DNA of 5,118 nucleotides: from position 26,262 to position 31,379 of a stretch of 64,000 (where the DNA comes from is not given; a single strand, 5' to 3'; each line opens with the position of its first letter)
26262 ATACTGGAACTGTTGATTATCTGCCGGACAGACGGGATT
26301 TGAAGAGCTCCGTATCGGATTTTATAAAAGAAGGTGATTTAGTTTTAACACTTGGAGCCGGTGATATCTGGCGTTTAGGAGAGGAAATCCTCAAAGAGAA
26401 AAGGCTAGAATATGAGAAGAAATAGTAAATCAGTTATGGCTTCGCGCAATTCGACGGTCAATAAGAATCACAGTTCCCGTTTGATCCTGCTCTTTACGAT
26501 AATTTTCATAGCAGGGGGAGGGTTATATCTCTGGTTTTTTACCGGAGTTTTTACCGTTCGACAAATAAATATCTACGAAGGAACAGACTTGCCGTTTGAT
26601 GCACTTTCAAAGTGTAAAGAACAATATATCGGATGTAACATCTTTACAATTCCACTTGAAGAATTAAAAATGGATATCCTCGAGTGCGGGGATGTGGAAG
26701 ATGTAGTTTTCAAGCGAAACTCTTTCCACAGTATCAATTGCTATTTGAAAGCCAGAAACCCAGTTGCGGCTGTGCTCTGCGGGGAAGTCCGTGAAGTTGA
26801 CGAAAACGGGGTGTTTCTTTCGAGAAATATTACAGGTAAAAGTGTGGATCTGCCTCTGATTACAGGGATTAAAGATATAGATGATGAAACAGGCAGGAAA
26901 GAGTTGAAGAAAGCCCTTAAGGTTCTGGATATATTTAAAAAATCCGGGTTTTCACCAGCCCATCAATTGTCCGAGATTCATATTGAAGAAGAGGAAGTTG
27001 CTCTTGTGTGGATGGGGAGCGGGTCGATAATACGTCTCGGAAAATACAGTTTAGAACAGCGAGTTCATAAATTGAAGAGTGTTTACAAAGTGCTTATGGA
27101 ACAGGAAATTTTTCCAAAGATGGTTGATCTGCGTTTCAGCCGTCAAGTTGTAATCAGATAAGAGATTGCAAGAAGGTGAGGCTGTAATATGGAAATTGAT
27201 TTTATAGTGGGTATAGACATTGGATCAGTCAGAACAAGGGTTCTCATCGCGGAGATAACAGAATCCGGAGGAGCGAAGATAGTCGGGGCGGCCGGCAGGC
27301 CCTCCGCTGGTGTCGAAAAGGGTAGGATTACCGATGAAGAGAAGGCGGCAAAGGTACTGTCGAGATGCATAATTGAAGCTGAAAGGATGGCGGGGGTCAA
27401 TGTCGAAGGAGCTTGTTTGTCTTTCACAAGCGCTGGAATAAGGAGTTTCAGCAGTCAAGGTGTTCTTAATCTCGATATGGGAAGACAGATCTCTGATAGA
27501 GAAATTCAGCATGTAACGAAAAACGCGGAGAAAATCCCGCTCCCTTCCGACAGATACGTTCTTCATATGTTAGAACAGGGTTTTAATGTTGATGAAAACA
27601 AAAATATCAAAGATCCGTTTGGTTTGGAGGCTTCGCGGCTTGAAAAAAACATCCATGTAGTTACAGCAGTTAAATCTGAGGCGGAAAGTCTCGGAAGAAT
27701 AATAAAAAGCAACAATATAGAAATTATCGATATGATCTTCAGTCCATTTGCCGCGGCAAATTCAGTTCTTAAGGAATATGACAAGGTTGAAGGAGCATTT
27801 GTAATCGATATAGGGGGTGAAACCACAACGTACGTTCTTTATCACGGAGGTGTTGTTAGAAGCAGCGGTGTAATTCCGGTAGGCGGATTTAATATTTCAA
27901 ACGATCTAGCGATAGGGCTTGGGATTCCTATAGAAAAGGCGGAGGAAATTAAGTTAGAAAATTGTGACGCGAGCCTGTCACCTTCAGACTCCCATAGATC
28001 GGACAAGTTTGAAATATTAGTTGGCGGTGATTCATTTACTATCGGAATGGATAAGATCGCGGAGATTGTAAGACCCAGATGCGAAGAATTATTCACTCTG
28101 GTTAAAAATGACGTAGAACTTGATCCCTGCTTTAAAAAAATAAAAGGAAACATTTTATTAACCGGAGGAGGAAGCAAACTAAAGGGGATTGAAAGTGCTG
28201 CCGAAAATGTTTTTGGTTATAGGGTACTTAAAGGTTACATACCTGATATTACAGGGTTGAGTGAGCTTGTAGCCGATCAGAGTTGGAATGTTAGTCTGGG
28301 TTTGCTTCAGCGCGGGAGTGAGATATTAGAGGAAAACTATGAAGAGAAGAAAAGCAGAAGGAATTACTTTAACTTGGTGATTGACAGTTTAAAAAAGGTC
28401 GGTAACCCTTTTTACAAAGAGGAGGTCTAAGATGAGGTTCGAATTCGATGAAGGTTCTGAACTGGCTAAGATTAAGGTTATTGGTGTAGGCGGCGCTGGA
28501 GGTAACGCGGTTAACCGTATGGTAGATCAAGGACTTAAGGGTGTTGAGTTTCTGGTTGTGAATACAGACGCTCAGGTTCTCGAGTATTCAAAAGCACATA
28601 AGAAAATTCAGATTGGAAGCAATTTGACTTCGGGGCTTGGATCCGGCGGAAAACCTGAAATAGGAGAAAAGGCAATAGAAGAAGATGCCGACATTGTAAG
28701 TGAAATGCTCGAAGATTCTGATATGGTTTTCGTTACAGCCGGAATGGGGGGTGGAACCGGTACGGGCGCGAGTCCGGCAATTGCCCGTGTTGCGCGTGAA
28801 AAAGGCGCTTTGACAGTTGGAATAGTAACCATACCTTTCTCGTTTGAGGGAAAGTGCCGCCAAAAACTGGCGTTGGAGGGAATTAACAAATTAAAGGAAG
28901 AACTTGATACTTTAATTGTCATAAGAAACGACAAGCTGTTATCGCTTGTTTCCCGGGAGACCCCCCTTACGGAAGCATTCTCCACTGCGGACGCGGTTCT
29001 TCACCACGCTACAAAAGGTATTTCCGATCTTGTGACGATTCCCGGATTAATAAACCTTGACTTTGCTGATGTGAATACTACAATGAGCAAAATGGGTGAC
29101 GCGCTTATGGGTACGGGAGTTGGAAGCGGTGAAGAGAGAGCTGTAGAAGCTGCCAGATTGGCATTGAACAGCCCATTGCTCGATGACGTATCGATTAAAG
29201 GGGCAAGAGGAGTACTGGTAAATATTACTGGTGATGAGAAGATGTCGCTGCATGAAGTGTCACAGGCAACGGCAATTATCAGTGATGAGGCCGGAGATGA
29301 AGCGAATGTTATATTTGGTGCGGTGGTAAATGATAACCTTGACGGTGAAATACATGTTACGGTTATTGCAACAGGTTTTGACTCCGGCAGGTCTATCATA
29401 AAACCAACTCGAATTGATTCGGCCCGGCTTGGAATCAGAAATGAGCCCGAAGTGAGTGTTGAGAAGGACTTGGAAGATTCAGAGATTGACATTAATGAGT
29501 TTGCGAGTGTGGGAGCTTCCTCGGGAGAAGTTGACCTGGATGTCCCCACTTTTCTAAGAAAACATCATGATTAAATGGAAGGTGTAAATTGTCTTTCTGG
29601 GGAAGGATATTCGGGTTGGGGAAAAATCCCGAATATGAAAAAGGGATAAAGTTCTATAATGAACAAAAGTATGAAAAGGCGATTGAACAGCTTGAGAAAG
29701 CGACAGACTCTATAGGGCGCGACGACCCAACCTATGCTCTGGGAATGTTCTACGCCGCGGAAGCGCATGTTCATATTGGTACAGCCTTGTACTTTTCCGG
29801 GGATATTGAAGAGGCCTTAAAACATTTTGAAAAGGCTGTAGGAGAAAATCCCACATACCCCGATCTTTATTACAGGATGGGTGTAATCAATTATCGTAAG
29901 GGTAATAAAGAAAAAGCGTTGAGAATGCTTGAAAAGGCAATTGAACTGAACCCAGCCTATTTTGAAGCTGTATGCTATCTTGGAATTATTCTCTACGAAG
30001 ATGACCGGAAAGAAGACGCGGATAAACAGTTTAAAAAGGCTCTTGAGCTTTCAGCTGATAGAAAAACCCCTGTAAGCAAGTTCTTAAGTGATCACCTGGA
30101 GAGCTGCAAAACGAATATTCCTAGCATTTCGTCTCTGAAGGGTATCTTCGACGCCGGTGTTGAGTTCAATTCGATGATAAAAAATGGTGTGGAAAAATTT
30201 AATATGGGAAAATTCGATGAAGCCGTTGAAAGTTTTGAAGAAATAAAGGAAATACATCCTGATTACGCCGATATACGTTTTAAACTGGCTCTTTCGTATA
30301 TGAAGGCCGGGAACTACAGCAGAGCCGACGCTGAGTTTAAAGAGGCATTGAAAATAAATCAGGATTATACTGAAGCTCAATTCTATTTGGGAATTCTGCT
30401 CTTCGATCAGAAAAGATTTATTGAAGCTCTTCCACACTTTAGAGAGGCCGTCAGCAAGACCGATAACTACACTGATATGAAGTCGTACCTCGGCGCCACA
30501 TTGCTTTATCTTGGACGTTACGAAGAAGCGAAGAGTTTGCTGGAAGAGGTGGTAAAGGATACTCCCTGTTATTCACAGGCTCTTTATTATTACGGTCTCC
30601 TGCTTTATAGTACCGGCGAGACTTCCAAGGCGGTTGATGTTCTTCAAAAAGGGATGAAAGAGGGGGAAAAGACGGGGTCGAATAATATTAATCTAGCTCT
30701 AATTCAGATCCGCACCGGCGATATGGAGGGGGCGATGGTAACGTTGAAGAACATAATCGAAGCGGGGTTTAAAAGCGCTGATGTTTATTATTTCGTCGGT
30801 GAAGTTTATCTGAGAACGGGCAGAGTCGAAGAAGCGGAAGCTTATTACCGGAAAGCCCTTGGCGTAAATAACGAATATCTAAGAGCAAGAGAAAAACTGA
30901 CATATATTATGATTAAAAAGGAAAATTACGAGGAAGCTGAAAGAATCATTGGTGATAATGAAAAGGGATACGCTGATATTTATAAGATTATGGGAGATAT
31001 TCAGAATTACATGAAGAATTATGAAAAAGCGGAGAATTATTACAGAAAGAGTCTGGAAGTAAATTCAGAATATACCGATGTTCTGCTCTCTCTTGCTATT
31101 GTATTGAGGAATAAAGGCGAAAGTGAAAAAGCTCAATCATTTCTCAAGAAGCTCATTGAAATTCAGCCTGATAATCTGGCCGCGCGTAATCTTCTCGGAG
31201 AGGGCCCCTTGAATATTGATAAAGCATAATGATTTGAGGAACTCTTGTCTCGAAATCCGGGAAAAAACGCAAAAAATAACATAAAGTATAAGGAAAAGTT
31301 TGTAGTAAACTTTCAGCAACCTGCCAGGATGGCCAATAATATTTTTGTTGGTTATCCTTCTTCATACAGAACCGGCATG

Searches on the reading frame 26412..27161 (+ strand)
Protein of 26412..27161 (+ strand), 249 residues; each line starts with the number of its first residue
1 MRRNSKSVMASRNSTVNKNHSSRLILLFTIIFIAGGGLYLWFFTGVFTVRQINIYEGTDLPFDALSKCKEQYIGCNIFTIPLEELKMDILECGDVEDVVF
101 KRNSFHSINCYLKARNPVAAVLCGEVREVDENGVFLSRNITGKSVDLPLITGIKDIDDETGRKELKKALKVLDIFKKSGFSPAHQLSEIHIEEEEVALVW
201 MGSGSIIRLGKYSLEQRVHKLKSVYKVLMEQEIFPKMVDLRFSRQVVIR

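Call 89: search_protein_families(library=pfam, proteins=[window:26412-27161:+], max_evalue=1e-8)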
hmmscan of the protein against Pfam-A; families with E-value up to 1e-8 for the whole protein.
window:26412-27161:+ (249 aa): 1 family
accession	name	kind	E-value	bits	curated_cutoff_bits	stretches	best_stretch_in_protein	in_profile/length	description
PF03799.20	FtsQ_DivIB_C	-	1.4e-09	39.2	21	1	124-241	7-114/114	Cell division protein FtsQ/DivIB, C-terminal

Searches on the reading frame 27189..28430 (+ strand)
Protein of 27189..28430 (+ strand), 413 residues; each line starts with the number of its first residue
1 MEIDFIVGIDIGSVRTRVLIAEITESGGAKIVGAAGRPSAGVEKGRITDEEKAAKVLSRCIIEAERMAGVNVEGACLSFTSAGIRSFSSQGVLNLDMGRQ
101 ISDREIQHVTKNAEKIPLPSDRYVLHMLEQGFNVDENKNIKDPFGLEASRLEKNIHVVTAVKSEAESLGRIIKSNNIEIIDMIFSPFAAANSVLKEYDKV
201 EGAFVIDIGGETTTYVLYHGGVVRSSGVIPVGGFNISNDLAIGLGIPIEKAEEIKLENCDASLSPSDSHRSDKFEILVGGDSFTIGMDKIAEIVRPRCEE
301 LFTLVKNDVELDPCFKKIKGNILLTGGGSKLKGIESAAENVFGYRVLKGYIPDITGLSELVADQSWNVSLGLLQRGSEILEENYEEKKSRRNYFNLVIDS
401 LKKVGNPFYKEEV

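Call 89: search_protein_families(library=pfam, proteins=[window:27189-28430:+], max_evalue=1e-8)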
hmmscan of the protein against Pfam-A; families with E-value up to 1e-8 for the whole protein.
window:27189-28430:+ (413 aa): 2 families
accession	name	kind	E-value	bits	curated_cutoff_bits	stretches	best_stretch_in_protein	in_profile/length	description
PF14450.12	FtsA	-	8.3e-27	94.5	31.8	1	205-350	2-111/127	Cell division protein FtsA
PF02491.25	SHS2_FTSA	-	1.2e-18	67.6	25.4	1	83-159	3-79/79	SHS2 domain inserted in FTSA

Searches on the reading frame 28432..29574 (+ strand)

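Call 89: search_protein_families(library=pfam, proteins=[window:28432-29574:+], max_evalue=1e-8)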
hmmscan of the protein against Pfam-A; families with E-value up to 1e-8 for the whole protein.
window:28432-29574:+ (380 aa): 2 families
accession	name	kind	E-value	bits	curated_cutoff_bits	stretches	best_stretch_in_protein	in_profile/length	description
PF00091.31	Tubulin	-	9.1e-52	176.5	33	1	13-172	1-188/190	Tubulin/FtsZ family, GTPase domain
PF12327.13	FtsZ_C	-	1.2e-32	112.5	27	1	222-317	1-95/95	FtsZ family, C-terminal domain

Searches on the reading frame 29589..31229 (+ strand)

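Call 25: search_protein_families(library=pfam, proteins=[window:29589-31229:+], max_evalue=0.0001)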
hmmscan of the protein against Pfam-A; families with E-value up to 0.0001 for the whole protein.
window:29589-31229:+ (546 aa): 35 families (the best 25 are shown)
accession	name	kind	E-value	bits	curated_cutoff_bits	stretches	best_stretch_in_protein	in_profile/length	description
PF07719.23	TPR_2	-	1.6e-60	196.7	27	2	91-123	1-33/34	Tetratricopeptide repeat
PF00515.34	TPR_1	-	3e-52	172.8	27.8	3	92-123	2-33/34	Tetratricopeptide repeat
PF14559.12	TPR_19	-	1.7e-50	169.6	25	5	206-263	4-61/68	Tetratricopeptide repeat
PF13432.12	TPR_16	-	9.3e-46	154.3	32.7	2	231-290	1-60/65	Tetratricopeptide repeat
PF13181.12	TPR_8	-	1.7e-45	149.7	25.7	2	397-429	1-33/34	Tetratricopeptide repeat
PF13424.12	TPR_12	-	2.7e-40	136.8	30.1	2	56-120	2-74/77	Tetratricopeptide repeat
PF13428.12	TPR_14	-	9.1e-40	131.4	23.5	0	58-98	2-42/44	Tetratricopeptide repeat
PF13414.12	TPR_11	-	1.7e-33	114.5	26.8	1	64-105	1-42/42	TPR repeat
PF13174.12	TPR_6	-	2.3e-33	113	26.3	0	93-122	2-31/33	Tetratricopeptide repeat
PF13431.12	TPR_17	-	4.1e-28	95.7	24.4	0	484-516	1-33/34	Tetratricopeptide repeat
PF13374.12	TPR_10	-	9.3e-28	95.8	27.5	0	299-323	6-30/42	Tetratricopeptide repeat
PF12895.13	ANAPC3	-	5.6e-22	78.2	27.2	0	310-388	4-81/82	Anaphase-promoting complex, cyclosome, subunit 3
PF24575.1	TPR_Slam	-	3.8e-21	75.9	35.2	0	205-250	59-104/104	Surface lipoprotein assembly modifier, N-terminal TPR repeats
PF13176.12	TPR_7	-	1.6e-20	71.8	27.9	0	401-426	3-28/36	Tetratricopeptide repeat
PF23914.1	TPR_CcmH_CycH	-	3.6e-20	72.8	42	1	467-537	55-128/158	Cytochrome c-type biogenesis protein H TPR domain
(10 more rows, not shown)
